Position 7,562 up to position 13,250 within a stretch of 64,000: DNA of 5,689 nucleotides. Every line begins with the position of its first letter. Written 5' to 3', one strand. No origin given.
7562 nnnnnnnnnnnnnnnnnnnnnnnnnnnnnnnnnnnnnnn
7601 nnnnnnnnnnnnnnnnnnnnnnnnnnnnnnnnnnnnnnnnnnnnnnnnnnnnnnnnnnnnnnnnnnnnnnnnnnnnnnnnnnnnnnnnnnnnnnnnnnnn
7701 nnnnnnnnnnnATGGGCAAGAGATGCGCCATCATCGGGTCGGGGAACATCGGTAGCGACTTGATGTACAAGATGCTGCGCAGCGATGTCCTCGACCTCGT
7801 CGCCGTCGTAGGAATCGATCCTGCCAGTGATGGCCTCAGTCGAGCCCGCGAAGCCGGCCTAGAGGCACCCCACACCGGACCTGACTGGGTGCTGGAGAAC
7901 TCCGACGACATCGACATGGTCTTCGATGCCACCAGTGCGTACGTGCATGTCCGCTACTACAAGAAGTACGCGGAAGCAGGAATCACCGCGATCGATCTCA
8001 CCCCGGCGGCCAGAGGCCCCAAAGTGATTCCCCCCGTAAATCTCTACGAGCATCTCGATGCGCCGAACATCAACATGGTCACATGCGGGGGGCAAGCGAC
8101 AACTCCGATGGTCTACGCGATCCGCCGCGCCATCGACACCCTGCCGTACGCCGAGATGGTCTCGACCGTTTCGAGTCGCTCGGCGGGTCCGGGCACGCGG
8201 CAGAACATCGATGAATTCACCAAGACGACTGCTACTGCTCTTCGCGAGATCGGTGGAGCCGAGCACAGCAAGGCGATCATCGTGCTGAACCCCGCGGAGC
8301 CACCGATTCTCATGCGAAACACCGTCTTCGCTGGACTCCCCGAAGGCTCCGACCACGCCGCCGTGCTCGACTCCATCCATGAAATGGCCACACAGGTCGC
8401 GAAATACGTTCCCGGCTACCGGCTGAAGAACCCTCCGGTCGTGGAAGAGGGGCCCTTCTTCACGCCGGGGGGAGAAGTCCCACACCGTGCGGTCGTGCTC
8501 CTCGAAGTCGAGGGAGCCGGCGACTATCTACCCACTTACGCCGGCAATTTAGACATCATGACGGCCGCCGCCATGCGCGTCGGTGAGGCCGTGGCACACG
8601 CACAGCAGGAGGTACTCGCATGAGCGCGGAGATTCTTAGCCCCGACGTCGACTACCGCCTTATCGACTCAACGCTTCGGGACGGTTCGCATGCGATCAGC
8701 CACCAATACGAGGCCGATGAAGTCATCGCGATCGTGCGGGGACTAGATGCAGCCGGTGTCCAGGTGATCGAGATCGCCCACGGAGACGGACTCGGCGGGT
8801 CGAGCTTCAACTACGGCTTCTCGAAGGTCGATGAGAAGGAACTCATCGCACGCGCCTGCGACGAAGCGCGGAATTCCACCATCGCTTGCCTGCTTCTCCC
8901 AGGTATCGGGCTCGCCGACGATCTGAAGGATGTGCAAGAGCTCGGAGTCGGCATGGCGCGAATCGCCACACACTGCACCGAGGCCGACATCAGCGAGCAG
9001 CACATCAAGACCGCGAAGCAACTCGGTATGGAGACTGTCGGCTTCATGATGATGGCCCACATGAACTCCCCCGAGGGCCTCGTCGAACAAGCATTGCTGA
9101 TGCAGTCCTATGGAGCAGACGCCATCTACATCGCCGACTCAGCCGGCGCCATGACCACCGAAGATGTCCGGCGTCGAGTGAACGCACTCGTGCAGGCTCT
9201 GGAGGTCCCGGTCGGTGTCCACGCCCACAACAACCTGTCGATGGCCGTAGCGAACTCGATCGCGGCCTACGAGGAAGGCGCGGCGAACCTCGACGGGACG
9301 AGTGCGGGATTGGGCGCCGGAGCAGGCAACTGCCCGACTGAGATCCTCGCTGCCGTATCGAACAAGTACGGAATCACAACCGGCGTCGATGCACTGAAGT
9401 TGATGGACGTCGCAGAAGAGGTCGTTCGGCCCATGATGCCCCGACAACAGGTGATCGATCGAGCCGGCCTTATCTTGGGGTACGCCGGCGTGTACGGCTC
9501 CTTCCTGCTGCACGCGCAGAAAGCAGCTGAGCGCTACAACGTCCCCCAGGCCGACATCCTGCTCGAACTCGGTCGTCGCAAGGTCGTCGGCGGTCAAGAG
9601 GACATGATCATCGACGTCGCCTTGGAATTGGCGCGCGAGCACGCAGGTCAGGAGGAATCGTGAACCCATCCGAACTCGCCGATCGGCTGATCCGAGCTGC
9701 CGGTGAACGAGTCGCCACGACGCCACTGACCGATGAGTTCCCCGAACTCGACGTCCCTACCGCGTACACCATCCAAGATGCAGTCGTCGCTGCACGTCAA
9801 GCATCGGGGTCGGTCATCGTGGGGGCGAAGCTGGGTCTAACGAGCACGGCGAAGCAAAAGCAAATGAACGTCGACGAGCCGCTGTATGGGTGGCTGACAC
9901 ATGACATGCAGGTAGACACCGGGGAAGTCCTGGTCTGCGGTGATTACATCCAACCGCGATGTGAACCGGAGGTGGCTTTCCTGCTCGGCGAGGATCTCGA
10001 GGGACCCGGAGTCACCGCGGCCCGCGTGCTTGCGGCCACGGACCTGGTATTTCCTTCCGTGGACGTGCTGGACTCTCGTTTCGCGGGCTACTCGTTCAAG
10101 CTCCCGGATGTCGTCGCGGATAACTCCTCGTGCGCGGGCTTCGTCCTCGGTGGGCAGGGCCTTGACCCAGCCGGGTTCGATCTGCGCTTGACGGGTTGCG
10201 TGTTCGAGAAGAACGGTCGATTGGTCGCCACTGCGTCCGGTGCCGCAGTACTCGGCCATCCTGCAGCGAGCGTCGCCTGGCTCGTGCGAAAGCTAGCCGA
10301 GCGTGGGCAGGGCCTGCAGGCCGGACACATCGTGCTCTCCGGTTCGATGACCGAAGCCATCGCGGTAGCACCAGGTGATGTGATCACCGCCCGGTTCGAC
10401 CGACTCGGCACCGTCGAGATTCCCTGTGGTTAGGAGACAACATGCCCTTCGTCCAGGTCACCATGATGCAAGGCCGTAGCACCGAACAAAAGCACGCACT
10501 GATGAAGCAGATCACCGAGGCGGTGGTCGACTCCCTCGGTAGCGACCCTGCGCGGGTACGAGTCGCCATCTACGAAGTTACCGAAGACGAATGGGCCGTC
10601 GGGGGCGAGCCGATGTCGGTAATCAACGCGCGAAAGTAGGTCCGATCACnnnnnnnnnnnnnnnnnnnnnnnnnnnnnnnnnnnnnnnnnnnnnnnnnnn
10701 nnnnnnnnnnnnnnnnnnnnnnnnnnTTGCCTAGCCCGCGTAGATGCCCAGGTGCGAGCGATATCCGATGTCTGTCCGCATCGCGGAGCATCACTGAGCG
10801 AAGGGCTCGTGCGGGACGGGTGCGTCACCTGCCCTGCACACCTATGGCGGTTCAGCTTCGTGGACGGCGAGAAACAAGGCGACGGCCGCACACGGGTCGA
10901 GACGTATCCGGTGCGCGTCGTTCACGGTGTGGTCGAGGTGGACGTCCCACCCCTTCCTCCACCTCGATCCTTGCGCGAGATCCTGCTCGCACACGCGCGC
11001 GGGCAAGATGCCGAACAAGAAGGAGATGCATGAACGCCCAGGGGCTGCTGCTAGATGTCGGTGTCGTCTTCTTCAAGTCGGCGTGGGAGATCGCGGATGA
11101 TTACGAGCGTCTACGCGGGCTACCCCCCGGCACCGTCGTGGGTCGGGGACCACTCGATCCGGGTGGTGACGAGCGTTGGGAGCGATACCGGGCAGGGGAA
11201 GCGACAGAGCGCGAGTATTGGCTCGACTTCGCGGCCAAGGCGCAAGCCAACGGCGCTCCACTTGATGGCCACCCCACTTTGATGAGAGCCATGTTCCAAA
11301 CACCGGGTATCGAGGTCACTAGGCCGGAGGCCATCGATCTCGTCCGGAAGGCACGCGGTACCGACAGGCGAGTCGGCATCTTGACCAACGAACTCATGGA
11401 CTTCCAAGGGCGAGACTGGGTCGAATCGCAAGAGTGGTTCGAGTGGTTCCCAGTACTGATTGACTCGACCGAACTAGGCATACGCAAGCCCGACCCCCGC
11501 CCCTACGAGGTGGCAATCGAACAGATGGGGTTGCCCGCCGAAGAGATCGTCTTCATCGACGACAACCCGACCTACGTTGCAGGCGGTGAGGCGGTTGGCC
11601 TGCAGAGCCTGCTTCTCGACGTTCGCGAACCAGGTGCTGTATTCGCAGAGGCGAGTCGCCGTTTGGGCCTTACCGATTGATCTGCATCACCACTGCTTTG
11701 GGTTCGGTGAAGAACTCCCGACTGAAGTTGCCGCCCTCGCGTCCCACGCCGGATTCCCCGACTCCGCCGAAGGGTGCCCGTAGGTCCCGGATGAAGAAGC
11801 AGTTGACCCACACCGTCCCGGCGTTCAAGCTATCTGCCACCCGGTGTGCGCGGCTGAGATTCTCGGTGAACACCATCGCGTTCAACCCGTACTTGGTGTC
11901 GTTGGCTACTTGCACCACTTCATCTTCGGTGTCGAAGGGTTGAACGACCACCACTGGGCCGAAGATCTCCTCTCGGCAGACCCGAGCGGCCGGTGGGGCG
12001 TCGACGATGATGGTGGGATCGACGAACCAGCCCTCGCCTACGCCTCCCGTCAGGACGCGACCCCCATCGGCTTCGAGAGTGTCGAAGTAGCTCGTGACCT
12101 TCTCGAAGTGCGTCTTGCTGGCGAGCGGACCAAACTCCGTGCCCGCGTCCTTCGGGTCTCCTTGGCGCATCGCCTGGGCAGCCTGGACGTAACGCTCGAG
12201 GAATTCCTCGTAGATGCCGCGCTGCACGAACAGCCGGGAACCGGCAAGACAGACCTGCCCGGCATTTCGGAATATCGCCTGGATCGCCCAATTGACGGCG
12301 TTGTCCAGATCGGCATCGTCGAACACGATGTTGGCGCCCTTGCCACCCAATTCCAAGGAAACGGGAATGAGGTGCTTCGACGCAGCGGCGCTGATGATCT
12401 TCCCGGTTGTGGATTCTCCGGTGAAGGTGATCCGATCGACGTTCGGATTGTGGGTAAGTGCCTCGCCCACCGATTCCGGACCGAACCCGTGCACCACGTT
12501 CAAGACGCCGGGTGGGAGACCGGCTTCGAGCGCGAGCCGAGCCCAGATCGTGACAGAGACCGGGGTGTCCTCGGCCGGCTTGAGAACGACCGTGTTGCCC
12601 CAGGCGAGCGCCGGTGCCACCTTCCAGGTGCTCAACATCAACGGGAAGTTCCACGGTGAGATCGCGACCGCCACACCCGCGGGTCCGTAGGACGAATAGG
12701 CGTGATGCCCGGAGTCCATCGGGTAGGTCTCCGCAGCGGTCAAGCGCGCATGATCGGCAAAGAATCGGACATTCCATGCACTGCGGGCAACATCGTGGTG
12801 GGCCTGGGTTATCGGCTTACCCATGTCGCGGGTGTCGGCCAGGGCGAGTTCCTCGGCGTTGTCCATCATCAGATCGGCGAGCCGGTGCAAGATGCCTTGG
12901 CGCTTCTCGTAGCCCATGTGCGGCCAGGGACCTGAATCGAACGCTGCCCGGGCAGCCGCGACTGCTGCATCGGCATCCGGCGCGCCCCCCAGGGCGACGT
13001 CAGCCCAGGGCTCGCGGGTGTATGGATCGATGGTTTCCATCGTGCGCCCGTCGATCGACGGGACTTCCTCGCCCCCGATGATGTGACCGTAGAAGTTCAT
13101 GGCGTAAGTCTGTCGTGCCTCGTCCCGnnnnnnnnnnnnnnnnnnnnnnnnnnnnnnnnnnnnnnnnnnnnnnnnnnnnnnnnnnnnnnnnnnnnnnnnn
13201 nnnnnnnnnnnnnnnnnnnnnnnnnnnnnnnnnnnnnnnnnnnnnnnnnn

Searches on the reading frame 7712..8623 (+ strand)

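Call 3: search_protein_families(library=pfam, proteins=[window:7712-8623:+])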
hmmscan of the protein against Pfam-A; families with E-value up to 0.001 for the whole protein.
window:7712-8623:+ (303 aa): 3 families
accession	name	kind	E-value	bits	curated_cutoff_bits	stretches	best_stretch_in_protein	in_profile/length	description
PF09290.16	AcetDehyd-dimer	-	1.6e-53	181.1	26.6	1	125-274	1-138/138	Prokaryotic acetaldehyde dehydrogenase, dimerisation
PF01118.30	Semialdhyde_dh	-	9.3e-09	36.2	26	1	5-110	2-114/121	Semialdehyde dehydrogenase, NAD binding domain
PF01408.29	GFO_IDH_MocA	-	1.7e-05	25.9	24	1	4-91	2-87/120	Oxidoreductase family, NAD-binding Rossmann fold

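Call 4: search_protein_families(library=ncbifam, proteins=[window:7712-8623:+])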
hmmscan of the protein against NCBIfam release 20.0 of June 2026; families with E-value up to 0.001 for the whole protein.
window:7712-8623:+ (303 aa): 2 families
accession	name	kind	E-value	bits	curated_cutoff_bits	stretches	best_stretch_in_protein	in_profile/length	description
NF006157.0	PRK08300.1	subfamily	1.5e-127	425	166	1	4-299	7-296/303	acetaldehyde dehydrogenase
TIGR03215.1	ac_ald_DH_ac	equivalog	2.8e-126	420.6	282.25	1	4-297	3-282/285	acetaldehyde dehydrogenase (acetylating)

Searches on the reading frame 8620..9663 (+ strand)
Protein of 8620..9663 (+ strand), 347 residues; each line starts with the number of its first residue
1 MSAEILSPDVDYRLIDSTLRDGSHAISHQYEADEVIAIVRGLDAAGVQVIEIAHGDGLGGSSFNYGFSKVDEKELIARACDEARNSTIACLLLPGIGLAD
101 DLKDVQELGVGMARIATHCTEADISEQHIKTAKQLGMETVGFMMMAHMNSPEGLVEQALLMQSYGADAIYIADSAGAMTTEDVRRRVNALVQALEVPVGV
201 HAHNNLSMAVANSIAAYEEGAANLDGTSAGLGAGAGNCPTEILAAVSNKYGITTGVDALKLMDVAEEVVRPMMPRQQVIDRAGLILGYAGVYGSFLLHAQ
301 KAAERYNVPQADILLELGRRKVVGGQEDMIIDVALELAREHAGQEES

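Call 3: search_protein_families(library=pfam, proteins=[window:8620-9663:+])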
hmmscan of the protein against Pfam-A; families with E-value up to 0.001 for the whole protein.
window:8620-9663:+ (347 aa): 2 families
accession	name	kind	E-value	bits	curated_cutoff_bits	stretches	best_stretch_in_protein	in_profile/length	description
PF00682.25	HMGL-like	-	2.3e-49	168.6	29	1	13-268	3-260/260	HMGL-like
PF07836.16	DmpG_comm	-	4e-31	106.8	27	1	278-339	2-63/63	DmpG-like communication domain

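Call 4: search_protein_families(library=ncbifam, proteins=[window:8620-9663:+])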
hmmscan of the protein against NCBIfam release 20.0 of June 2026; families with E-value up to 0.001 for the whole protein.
window:8620-9663:+ (347 aa): 28 families (the best 25 are shown)
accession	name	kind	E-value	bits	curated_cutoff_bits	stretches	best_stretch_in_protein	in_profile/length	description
TIGR03217.1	4OH_2_O_val_ald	equivalog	4.3e-153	509.4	286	1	13-340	4-333/334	4-hydroxy-2-oxovalerate aldolase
NF006049.0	PRK08195.1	subfamily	1.3e-152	507.8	229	1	11-343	7-341/344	4-hyroxy-2-oxovalerate/4-hydroxy-2-oxopentanoic acid aldolase,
TIGR02660.1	nifV_homocitr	equivalog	6.3e-27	94.8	462.9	1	14-270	4-261/365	homocitrate synthase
NF002085.0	PRK00915.1-2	subfamily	1.7e-26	93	517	1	13-268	15-271/504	2-isopropylmalate synthase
TIGR02090.1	LEU1_arch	subfamily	1.6e-23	83.4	484.75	1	160-269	149-259/363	isopropylmalate/citramalate/homocitrate synthases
TIGR02146.1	LysS_fung_arch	equivalog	7.8e-22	78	413.55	2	154-263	141-251/344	homocitrate synthase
NF002086.0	PRK00915.1-3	equivalog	5e-18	64.9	532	1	124-258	123-265/516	2-isopropylmalate synthase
NF041069.1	IPMS_Sufob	equivalog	2.9e-17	63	600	1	159-268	149-260/371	isopropylmalate synthase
NF006761.0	PRK09282.1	domain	5.6e-17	61.4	402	1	125-268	125-270/591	pyruvate carboxylase subunit B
NF008985.0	PRK12331.1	equivalog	3.8e-16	58.9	718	1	13-267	5-269/465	oxaloacetate decarboxylase subunit alpha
NF002088.0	PRK00915.1-5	equivalog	7.6e-16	57.7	697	1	162-244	158-244/514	2-isopropylmalate synthase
NF002087.0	PRK00915.1-4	equivalog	1.3e-15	56.9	729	1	15-268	10-275/516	2-isopropylmalate synthase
NF002084.0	PRK00915.1-1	equivalog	4.8e-15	55.1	748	1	14-245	7-247/523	2-isopropylmalate synthase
NF010644.0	PRK14041.1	equivalog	1.7e-14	53.4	734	1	13-268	4-269/467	pyruvate carboxylase subunit B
TIGR00973.1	leuA_bact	equivalog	4.7e-14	51.7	598.7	1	14-257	4-259/494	2-isopropylmalate synthase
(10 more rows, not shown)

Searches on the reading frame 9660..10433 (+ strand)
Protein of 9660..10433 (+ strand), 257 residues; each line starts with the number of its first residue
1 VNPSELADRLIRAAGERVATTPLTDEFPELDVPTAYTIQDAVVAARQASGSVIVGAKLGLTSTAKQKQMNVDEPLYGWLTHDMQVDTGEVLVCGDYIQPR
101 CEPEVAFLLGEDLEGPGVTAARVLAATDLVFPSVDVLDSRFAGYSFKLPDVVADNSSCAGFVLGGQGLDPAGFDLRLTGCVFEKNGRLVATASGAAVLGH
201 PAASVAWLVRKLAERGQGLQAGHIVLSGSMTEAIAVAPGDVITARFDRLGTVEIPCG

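Call 3: search_protein_families(library=pfam, proteins=[window:9660-10433:+])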
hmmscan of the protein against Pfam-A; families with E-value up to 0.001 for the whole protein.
window:9660-10433:+ (257 aa): 1 family
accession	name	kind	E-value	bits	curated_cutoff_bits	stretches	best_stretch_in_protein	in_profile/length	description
PF01557.24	FAA_hydrolase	-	5.9e-08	33.1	23.9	1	65-253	23-210/214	Fumarylacetoacetate (FAA) hydrolase C-terminal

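Call 4: search_protein_families(library=ncbifam, proteins=[window:9660-10433:+])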
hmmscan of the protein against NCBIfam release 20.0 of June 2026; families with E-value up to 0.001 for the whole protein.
window:9660-10433:+ (257 aa): 4 families
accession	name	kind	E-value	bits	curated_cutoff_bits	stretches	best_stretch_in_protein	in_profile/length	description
TIGR03218.1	catechol_dmpH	equivalog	1.2e-81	273.9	350.55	1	5-253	12-260/263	2-oxo-3-hexenedioate decarboxylase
TIGR03220.1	catechol_dmpE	equivalog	1.1e-69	234.7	408.8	1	5-253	4-252/255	2-oxopent-4-enoate hydratase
TIGR02312.1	HpaH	equivalog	5.6e-67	226.1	351.5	1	5-254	9-264/267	2-oxo-hept-4-ene-1,7-dioate hydratase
NF008461.0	PRK11342.1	equivalog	6e-55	186.4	350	1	5-253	8-256/269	2-keto-4-pentenoate hydratase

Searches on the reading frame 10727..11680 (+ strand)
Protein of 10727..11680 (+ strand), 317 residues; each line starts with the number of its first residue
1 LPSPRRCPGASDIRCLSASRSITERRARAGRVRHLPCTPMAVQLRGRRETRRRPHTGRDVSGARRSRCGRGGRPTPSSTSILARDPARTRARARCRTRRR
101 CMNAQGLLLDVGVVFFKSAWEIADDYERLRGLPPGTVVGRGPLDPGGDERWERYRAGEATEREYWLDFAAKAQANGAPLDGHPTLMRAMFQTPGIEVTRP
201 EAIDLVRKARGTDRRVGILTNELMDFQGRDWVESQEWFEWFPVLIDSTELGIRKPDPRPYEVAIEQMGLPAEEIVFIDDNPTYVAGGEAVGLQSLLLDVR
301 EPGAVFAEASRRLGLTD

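Call 3: search_protein_families(library=pfam, proteins=[window:10727-11680:+])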
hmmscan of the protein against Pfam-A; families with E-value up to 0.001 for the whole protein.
window:10727-11680:+ (317 aa): 3 families
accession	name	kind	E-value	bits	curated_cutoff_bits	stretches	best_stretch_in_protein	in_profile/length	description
PF00702.32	Hydrolase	-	8.3e-13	49.6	26.4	1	193-291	94-191/191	haloacid dehalogenase-like hydrolase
PF13419.12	HAD_2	-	1.2e-07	32.4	23.8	1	206-295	88-176/178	Haloacid dehalogenase-like hydrolase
PF13242.12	Hydrolase_like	-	4.6e-05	23.7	22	1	252-296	2-47/75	HAD-hyrolase-like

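Call 4: search_protein_families(library=ncbifam, proteins=[window:10727-11680:+])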
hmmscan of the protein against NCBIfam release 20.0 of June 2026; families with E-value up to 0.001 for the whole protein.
window:10727-11680:+ (317 aa): 15 families
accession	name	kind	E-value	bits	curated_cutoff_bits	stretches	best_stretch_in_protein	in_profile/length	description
TIGR02247.1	HAD-1A3-hyp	subfamily_domain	5.3e-12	45.9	125.4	1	108-298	6-196/211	epoxide hydrolase N-terminal domain-like phosphatase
NF006991.0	PRK09456.1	equivalog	1.6e-10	41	295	1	198-298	85-185/199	glucose-1-phosphatase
TIGR02254.1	YjjG_YfnB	equivalog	3e-10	40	159.9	1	151-299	50-198/223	YjjG family noncanonical pyrimidine nucleotidase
NF006976.0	PRK09449.1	equivalog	2.6e-09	36.9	183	1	195-299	93-197/225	pyrimidine 5'-nucleotidase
TIGR02253.1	CTE7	subfamily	6.1e-09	36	169.75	1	199-298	96-195/221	TIGR02253 family HAD-type hydrolase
TIGR01509.1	HAD-SF-IA-v3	subfamily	1.6e-08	34.9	29.4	1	241-296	100-153/154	HAD-IA family hydrolase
TIGR02252.1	DREG-2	subfamily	3.9e-08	33.3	155.2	1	162-296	65-203/203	HAD hydrolase, REG-2-like, family IA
TIGR01449.2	PGP_bact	equivalog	4.3e-08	32.9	180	1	207-297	95-184/213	phosphoglycolate phosphatase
NF009804.0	PRK13288.1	equivalog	2.4e-05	23.9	218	1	206-292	91-176/215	pyrophosphatase PpaX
NF009700.0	PRK13226.1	equivalog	5.8e-05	22.9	342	1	217-295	115-192/229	phosphoglycolate phosphatase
NF053830.1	RUBPPhHalo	equivalog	9.3e-05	22.2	330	1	239-300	144-206/234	ribulose-1,5-bisphosphate 5-phosphatase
NF009695.0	PRK13222.1-2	equivalog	0.00011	21.8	225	1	213-295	110-191/226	phosphoglycolate phosphatase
TIGR01428.1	HAD_type_II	equivalog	0.00038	20.5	125.4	1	215-295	109-188/197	haloacid dehalogenase type II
NF009694.0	PRK13222.1-1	equivalog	0.00057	19.3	415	1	215-295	129-208/252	phosphoglycolate phosphatase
TIGR01662.1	HAD-SF-IIIA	subfamily_domain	0.00068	19.8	44.6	0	192-294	20-135/141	HAD-IIIA family hydrolase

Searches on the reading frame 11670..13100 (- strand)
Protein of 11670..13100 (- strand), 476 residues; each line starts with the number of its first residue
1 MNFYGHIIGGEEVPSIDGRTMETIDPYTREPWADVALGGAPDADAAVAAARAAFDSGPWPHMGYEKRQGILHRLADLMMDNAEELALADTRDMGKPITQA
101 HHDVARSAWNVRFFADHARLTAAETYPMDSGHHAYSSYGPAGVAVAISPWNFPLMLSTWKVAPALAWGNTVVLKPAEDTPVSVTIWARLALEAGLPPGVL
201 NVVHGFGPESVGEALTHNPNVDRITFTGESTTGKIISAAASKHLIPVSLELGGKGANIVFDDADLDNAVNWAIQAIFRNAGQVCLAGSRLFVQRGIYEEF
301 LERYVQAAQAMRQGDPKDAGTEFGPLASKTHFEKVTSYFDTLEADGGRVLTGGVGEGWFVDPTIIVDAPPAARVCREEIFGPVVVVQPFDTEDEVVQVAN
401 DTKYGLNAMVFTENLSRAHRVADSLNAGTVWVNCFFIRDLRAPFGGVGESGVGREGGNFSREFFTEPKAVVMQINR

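Call 3: search_protein_families(library=pfam, proteins=[window:11670-13100:-])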
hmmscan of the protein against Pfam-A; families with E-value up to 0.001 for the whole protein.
window:11670-13100:- (476 aa): 2 families
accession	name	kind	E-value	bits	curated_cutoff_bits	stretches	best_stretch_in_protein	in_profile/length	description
PF00171.27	Aldedh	-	3.8e-166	553.6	23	1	18-470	6-461/461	Aldehyde dehydrogenase family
PF07368.16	DUF1487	-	0.00022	21.2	23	0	383-435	116-169/215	Protein of unknown function (DUF1487)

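Call 4: search_protein_families(library=ncbifam, proteins=[window:11670-13100:-])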
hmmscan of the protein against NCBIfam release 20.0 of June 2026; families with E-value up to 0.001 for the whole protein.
window:11670-13100:- (476 aa): 42 families (the best 25 are shown)
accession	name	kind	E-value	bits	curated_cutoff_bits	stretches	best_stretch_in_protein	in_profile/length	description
TIGR02299.1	HpaE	equivalog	5.1e-159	529.9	638.35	1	5-474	2-478/488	5-carboxymethyl-2-hydroxymuconate semialdehyde dehydrogenase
TIGR03216.1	OH_muco_semi_DH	equivalog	2.5e-154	514.5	693.25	1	7-473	4-480/481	2-hydroxymuconic semialdehyde dehydrogenase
NF045735.1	PaDhStyDPseudo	equivalog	3e-133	445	850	1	7-472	6-481/483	phenylacetaldehyde dehydrogenase StyD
TIGR01804.1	BADH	equivalog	1.3e-131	439.3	668.6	1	8-466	2-465/467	betaine-aldehyde dehydrogenase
NF009725.0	PRK13252.1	equivalog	6.2e-131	437.2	593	1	5-475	8-482/488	betaine-aldehyde dehydrogenase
NF010000.0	PRK13473.1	subfamily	3.1e-125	418.5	615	1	7-474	6-474/475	aminobutyraldehyde dehydrogenase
NF007352.0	PRK09847.1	equivalog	3.3e-125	418.4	850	1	8-474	24-493/495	aldehyde dehydrogenase PuuC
NF045736.1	PaDhStyDRhodo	equivalog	8.2e-123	410.4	800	1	8-472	7-477/479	phenylacetaldehyde dehydrogenase StyD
NF050026.1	AcaldDHExaC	equivalog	8.1e-117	390.9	900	1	4-469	16-490/503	acetaldehyde dehydrogenase ExaC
TIGR01780.1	SSADH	subfamily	1.5e-114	383.4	646.35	1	25-465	3-445/448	succinate-semialdehyde dehydrogenase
NF006916.0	PRK09407.1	equivalog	2.8e-113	379.3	521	1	16-473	31-493/526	succinic semialdehyde dehydrogenase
NF042993.1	AlphKGSA_gudD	equivalog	2.2e-103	346.6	770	1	4-472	4-480/481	alpha-ketoglutaric semialdehyde dehydrogenase GucD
NF008415.0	PRK11241.1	equivalog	7.7e-102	341.4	828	1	7-471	14-479/482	NADP-dependent succinate-semialdehyde dehydrogenase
TIGR04284.1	aldehy_Rv0768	hypoth_equivalog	2.3e-100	336.9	775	1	7-471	4-477/480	aldehyde dehydrogenase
NF040648.1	lactal_redase_Meth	equivalog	2.4e-100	336.8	650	1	16-472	8-462/463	lactaldehyde dehydrogenase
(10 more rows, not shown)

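Call 51: search_solved_structures(query=window:11670-13100:-)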
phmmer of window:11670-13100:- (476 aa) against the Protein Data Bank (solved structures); distinct sequences matched with E-value up to 0.001: 258 (the best 60 are shown).
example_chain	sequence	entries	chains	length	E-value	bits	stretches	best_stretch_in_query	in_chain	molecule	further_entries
5gtk_A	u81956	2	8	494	9e-123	414.1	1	7-473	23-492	Betaine-aldehyde dehydrogenase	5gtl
5gt6_A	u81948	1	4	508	9.9e-123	413.9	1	7-473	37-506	Betaine-aldehyde dehydrogenase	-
4qf6_A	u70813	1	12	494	4.4e-122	411.8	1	7-473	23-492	Aldehyde dehydrogenase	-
4qet_A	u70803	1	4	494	8.1e-122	410.9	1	7-473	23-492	Aldehyde dehydrogenase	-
4pxl_A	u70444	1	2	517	7e-121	407.8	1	7-472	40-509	Cytosolic aldehyde dehydrogenase RF2C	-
4u3w_A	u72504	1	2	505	1.4e-119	403.6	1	5-472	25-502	2-aminomuconate 6-semialdehyde dehydrogenase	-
4npi_A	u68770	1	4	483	1.4e-118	400.3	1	21-468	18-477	2-aminomuconate 6-semialdehyde dehydrogenase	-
4i1w_A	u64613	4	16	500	1.5e-118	400.1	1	21-468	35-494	2-aminomuconate 6-semialdehyde dehydrogenase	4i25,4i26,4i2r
5kj5_A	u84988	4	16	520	9e-118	397.6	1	21-468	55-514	2-aminomuconate 6-semialdehyde dehydrogenase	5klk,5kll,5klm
4oe2_A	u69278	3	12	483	9.8e-118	397.5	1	21-468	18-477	2-aminomuconate 6-semialdehyde dehydrogenase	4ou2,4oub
5kln_A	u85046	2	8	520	2.5e-117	396.1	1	21-468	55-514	2-aminomuconate 6-semialdehyde dehydrogenase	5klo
4go3_A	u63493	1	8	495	4.6e-117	395.3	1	8-474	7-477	Putative gamma-hydroxymuconic semialdehyde dehydrogenase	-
4go4_A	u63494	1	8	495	8.8e-117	394.3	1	8-474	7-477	Putative gamma-hydroxymuconic semialdehyde dehydrogenase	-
7bzv_A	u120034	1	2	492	3.2e-116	392.5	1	9-475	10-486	2-aminomuconic 6-semialdehyde dehydrogenase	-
4o6r_A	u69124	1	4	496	3.5e-116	392.4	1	8-473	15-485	Aldehyde Dehydrogenase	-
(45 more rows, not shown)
